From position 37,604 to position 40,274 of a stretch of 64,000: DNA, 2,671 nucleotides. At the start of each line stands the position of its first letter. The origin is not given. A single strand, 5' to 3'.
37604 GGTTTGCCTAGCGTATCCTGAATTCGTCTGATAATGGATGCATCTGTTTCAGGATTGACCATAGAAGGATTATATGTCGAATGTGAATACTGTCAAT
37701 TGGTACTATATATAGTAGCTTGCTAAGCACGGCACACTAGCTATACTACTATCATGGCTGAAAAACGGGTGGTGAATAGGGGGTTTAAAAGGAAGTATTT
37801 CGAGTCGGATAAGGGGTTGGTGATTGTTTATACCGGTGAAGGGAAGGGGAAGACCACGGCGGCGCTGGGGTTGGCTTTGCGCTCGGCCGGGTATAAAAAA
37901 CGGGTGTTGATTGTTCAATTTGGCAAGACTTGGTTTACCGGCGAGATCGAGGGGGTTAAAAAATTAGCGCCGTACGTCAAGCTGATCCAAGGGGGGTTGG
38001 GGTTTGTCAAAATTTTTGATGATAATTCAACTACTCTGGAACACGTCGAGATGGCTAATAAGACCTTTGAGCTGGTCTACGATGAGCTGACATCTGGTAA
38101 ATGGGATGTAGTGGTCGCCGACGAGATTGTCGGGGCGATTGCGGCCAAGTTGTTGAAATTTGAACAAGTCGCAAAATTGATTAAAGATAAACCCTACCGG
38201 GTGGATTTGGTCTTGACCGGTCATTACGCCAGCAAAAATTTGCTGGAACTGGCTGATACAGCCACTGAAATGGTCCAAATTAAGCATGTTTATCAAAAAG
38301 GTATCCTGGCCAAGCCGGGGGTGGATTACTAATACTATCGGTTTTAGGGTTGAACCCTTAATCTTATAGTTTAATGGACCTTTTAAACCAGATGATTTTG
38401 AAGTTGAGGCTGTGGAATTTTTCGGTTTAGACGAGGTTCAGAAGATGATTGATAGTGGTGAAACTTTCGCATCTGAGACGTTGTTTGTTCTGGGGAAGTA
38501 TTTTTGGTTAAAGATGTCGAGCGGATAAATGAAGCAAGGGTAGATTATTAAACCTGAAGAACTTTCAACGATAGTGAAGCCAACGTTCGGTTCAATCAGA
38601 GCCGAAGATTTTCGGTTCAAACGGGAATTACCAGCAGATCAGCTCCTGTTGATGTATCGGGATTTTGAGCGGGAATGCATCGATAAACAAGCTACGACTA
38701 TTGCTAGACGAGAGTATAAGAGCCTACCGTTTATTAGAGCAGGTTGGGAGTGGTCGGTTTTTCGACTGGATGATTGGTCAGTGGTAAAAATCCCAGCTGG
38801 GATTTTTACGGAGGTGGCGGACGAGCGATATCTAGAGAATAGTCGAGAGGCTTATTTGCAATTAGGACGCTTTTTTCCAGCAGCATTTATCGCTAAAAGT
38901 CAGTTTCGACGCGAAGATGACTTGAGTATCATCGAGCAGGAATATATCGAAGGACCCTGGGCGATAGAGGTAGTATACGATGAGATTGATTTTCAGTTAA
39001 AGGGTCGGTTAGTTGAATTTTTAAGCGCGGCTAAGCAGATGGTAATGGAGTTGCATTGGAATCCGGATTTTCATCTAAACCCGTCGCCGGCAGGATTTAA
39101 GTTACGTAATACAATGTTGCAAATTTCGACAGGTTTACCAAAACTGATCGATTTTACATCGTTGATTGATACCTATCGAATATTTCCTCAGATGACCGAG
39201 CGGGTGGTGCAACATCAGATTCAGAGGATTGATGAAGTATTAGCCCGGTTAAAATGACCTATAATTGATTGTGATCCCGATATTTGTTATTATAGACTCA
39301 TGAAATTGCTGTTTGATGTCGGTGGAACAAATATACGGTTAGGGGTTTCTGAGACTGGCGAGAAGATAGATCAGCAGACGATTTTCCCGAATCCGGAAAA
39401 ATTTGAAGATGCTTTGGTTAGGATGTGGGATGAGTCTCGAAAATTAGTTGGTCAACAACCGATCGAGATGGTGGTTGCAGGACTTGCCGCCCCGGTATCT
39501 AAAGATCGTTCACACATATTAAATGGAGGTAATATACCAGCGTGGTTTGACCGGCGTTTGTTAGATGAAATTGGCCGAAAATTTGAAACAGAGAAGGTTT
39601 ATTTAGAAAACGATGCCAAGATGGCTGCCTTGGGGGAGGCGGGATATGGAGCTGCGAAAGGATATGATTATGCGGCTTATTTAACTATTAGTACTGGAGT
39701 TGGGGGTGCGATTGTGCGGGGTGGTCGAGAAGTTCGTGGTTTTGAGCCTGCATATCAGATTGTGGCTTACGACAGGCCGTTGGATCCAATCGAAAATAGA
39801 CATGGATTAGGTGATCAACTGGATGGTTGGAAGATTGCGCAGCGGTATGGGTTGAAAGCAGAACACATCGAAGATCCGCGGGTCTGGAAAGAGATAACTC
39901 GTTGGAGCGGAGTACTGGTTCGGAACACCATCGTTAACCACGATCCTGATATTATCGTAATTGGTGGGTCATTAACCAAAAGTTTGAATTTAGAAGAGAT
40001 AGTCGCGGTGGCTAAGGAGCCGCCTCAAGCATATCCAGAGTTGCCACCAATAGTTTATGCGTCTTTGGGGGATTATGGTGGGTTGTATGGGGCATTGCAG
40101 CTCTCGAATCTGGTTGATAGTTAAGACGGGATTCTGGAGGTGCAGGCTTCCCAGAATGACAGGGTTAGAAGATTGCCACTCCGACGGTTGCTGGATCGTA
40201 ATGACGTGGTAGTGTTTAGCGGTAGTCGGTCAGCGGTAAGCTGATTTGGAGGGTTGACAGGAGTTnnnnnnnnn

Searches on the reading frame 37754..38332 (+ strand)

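Call 76: search_protein_families(library=pfam, proteins=[window:37754-38332:+], max_evalue=0.0001)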
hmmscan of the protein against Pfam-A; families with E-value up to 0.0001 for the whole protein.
window:37754-38332:+ (192 aa): 1 family
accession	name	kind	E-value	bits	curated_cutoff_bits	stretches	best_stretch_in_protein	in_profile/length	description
PF02572.21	CobA_CobO_BtuR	-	2.3e-52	178.1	25.7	1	20-192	2-172/172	ATP:corrinoid adenosyltransferase BtuR/CobO/CobP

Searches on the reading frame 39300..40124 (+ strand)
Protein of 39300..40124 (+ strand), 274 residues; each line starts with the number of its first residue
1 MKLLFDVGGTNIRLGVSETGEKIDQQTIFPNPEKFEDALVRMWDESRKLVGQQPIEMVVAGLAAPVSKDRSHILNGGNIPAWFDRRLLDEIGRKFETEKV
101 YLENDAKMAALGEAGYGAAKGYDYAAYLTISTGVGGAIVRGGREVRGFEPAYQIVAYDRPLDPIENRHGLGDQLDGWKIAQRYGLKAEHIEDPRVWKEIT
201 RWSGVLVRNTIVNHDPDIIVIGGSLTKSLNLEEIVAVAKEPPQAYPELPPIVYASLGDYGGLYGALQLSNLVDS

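Call 78: search_protein_families(library=pfam, proteins=[window:39300-40124:+], max_evalue=0.0001)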
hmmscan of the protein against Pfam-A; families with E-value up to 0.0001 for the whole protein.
window:39300-40124:+ (274 aa): 1 family
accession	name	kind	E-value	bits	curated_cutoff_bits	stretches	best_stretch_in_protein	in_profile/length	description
PF00480.26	ROK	-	3.8e-24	86.2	22.9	2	6-147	5-147/294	ROK family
